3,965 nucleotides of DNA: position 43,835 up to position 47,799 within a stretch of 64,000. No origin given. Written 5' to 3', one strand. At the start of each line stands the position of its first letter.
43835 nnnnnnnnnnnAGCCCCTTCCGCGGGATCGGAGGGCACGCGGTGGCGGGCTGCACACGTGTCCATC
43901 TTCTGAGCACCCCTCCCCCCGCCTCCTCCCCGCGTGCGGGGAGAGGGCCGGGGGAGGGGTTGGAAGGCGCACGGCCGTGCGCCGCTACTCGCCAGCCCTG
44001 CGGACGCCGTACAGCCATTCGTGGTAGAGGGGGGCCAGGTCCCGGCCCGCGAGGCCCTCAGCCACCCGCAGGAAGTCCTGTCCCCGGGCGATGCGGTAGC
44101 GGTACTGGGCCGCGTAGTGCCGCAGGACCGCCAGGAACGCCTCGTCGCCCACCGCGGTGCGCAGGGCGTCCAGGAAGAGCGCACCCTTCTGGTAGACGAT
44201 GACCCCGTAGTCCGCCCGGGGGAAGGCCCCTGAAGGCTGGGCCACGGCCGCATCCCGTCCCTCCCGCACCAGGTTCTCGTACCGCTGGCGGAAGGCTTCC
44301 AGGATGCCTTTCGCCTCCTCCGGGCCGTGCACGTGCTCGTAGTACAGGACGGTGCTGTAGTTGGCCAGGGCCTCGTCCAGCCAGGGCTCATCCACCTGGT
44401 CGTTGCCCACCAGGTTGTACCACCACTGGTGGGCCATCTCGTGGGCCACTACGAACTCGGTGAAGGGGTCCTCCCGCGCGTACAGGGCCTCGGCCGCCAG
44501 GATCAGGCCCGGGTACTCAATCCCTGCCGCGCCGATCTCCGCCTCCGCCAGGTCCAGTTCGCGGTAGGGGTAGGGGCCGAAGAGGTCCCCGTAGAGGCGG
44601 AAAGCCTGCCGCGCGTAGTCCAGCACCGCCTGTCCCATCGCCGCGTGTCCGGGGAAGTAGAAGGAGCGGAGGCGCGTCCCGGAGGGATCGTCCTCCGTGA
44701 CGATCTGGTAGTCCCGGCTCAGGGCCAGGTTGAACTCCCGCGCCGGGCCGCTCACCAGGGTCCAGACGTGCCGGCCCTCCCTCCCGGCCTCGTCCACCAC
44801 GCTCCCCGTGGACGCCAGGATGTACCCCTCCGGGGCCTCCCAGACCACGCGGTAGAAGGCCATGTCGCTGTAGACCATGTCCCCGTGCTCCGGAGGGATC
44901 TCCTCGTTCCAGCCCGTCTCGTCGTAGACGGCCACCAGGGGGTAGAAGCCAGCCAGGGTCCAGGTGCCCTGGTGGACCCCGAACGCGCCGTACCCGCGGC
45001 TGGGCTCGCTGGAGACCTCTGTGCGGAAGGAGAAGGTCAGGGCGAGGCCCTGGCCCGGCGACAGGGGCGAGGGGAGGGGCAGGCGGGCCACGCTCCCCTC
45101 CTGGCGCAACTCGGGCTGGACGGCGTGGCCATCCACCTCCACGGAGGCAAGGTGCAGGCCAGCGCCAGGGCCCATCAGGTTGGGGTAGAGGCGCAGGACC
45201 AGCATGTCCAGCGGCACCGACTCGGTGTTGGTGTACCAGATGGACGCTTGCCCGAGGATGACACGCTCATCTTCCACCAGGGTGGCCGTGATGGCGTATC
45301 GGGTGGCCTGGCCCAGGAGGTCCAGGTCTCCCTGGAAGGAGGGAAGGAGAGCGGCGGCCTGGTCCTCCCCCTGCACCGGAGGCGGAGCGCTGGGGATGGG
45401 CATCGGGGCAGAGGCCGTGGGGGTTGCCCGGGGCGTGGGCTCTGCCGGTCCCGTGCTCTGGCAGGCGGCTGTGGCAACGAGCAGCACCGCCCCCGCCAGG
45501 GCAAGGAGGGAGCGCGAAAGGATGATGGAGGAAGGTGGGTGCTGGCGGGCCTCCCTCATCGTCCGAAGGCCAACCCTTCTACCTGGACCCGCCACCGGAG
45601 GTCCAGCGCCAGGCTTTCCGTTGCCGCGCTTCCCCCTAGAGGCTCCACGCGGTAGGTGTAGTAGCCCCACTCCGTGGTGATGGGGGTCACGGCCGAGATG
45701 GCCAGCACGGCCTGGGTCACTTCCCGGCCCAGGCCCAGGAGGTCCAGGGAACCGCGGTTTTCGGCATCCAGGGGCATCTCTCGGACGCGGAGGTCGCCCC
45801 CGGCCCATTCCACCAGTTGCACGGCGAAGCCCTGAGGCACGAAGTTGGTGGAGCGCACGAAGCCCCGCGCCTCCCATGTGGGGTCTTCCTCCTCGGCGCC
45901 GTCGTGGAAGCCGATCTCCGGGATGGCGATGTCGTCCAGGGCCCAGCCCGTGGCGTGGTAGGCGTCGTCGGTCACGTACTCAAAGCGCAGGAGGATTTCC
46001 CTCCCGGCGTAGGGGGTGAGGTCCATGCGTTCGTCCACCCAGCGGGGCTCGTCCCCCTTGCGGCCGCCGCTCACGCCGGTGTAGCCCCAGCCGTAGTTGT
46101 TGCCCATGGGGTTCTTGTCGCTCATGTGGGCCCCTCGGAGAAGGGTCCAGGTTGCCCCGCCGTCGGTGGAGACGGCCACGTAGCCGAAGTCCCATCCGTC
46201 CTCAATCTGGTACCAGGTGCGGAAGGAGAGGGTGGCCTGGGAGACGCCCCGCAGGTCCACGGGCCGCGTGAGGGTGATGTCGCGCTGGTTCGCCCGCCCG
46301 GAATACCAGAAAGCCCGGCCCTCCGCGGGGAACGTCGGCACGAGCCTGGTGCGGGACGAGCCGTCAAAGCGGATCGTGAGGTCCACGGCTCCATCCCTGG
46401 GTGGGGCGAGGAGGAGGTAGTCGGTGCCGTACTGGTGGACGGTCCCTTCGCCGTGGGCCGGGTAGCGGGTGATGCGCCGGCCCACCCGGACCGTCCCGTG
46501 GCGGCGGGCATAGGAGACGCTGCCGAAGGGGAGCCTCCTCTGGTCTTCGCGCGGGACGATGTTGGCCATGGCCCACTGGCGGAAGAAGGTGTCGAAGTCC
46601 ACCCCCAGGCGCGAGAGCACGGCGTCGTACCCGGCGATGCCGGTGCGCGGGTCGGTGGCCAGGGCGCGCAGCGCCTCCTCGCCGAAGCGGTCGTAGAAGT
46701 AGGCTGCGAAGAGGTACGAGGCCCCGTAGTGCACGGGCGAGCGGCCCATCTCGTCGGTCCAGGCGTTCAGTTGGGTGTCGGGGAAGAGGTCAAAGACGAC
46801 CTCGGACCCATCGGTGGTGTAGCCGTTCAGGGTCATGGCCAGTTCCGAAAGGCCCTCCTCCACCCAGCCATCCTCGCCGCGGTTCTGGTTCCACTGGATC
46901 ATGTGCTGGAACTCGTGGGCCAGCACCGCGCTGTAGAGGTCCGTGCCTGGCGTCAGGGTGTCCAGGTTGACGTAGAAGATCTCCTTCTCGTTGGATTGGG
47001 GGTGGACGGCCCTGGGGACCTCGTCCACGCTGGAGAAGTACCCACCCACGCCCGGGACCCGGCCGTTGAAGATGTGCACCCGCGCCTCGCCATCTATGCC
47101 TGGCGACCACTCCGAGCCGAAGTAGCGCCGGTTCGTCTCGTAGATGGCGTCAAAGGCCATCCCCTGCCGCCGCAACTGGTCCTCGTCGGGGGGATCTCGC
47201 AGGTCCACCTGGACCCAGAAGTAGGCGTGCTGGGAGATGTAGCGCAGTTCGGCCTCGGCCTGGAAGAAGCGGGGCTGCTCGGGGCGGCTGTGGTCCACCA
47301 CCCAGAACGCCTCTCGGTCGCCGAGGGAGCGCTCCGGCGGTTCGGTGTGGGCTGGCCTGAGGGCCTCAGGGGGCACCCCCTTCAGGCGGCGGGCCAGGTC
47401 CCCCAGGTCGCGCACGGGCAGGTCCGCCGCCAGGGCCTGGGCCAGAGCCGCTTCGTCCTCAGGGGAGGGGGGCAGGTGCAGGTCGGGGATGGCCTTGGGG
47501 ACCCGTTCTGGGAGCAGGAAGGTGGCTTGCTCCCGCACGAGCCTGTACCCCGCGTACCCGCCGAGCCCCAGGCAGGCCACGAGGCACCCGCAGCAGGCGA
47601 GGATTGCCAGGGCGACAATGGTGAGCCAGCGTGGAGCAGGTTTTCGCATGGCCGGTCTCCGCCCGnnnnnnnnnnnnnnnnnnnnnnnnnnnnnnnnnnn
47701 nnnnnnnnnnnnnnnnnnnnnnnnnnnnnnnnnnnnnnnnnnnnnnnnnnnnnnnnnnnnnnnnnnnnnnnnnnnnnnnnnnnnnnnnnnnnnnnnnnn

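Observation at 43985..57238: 13-kb translationally coupled operon joining a lipid-linked amino-sugar glycosylation module to murA, a SAM hydrolase and two secreted metalloproteases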

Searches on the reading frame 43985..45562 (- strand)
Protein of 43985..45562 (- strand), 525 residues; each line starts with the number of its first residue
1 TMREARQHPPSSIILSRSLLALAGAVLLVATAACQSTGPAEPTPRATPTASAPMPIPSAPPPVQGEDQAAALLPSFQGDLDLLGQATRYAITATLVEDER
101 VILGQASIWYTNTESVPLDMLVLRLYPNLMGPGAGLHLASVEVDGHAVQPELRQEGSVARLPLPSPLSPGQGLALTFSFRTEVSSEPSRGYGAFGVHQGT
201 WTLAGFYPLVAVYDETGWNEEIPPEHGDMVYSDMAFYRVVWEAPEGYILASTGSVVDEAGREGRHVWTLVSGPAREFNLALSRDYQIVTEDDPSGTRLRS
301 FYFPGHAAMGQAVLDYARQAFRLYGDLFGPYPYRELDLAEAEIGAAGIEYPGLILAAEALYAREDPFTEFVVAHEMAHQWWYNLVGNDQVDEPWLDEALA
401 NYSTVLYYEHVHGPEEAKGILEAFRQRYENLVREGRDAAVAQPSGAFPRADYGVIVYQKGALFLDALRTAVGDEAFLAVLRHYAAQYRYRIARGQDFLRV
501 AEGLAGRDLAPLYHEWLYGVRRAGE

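Call 5: search_protein_families(library=pfam, proteins=[window:43985-45562:-], max_evalue=0.01)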
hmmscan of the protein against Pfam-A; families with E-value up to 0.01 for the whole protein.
window:43985-45562:- (525 aa): 1 family
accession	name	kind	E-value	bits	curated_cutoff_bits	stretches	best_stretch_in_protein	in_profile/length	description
PF01433.26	Peptidase_M1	-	1.5e-21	77.5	27.7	1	315-516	4-218/218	Peptidase family M1 domain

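Call 17: search_protein_families(library=ncbifam, proteins=[window:43985-45559:-], max_evalue=0.001)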
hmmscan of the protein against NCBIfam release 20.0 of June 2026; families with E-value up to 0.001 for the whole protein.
window:43985-45559:- (524 aa): 2 families
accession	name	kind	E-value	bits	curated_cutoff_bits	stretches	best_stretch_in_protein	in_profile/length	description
TIGR02412.1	pepN_strep_liv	equivalog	8.9e-21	73.9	591.2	1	235-517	144-440/832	aminopeptidase N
TIGR02411.1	leuko_A4_hydro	equivalog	2.7e-11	42.9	761.7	1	343-497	255-414/600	leukotriene-A(4) hydrolase/aminopeptidase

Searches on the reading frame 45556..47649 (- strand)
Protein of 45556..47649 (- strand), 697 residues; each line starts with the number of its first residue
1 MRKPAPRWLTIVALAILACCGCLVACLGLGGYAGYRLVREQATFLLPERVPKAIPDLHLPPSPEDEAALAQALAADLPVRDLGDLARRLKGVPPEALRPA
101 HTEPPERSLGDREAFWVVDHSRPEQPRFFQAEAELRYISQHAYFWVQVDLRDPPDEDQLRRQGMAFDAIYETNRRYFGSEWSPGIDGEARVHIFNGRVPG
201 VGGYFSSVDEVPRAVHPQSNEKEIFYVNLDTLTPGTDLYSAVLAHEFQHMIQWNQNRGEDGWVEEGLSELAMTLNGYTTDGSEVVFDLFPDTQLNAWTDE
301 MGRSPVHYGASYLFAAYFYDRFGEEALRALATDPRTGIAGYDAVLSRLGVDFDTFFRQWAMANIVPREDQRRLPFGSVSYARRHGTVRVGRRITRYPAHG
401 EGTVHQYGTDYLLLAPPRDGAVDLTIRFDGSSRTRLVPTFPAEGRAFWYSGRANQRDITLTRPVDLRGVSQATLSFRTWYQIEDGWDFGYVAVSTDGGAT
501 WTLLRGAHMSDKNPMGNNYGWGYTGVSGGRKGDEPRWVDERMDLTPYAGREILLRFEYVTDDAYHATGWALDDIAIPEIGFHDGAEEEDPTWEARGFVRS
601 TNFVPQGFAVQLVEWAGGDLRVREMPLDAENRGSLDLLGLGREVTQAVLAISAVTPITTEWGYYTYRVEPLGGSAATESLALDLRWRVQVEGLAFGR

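Call 5: search_protein_families(library=pfam, proteins=[window:45556-47649:-], max_evalue=0.01)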
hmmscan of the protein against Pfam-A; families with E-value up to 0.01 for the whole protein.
window:45556-47649:- (697 aa): 2 families
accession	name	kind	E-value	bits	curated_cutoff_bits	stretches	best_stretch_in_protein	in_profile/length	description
PF20773.4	InhA-like_MAM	-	8.4e-33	113.9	26.9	1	439-600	32-189/191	Immune inhibitor A-like, MAM domain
PF13485.12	Peptidase_MA_2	-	0.0079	16.4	32.4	0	243-360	74-196/201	Peptidase MA superfamily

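Call 17: search_protein_families(library=ncbifam, proteins=[window:45556-47649:-], max_evalue=0.001)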
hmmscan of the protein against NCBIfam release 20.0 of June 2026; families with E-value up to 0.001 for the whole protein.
window:45556-47649:- (697 aa): 4 families
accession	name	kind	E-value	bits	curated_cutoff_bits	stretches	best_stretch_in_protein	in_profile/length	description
NF045524.1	MXAN_6640_HExxH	subfamily_domain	2.5e-09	37.3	140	1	239-386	111-261/290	MXAN_6640 family putative metalloprotease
NF038112.1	myxo_dep_M36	subfamily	1.6e-06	25.6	1500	1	445-581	1021-1174/1604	myxosortase-dependent M36 family metallopeptidase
NF038111.1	rhom_dep_M36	equivalog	1.3e-05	22.8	1700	1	454-579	1035-1166/1315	rhombosortase-dependent M36 family metallopeptidase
NF038128.1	choice_anch_J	domain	0.00058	20.1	30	0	461-576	67-162/162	choice-of-anchor J domain-containing protein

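Call 46: find_related_loci(query=window:45556-47649:-, collection=metagenome_contigs, flank=10000)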
Query window:45556-47649:- (697 aa) in metagenome_contigs; peptide patterns used: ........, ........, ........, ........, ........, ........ (x = any residue, [..] = any of these).
173 stretches matched a pattern; 32 encode a relative of the query (tblastn E <= 1e-3); 32 distinct loci.
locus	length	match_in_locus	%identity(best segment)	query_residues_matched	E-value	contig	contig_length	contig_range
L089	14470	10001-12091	89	1-697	0e+0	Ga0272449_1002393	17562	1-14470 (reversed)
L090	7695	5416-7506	89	1-697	0e+0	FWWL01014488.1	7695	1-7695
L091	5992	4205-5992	89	1-596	0e+0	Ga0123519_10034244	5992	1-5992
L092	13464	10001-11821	45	60-671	3e-156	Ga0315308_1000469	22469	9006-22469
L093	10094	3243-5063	45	60-671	7e-156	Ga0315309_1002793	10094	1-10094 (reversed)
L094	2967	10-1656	48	109-668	9e-163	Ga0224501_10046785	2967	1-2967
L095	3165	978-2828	44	40-671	2e-157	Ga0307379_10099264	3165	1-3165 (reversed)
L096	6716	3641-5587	42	11-669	3e-146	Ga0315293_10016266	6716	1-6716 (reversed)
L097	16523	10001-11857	43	47-670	1e-142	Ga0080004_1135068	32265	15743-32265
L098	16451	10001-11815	40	59-676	4e-126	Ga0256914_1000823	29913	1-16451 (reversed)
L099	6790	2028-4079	38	11-669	9e-124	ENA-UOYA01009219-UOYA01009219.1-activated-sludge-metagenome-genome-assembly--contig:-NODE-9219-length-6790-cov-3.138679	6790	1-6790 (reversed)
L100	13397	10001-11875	43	41-671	2e-150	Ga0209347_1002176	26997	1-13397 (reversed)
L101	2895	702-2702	36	12-670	9e-123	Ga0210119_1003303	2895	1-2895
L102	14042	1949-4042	34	8-669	5e-117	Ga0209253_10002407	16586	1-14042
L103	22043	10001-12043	35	9-670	9e-116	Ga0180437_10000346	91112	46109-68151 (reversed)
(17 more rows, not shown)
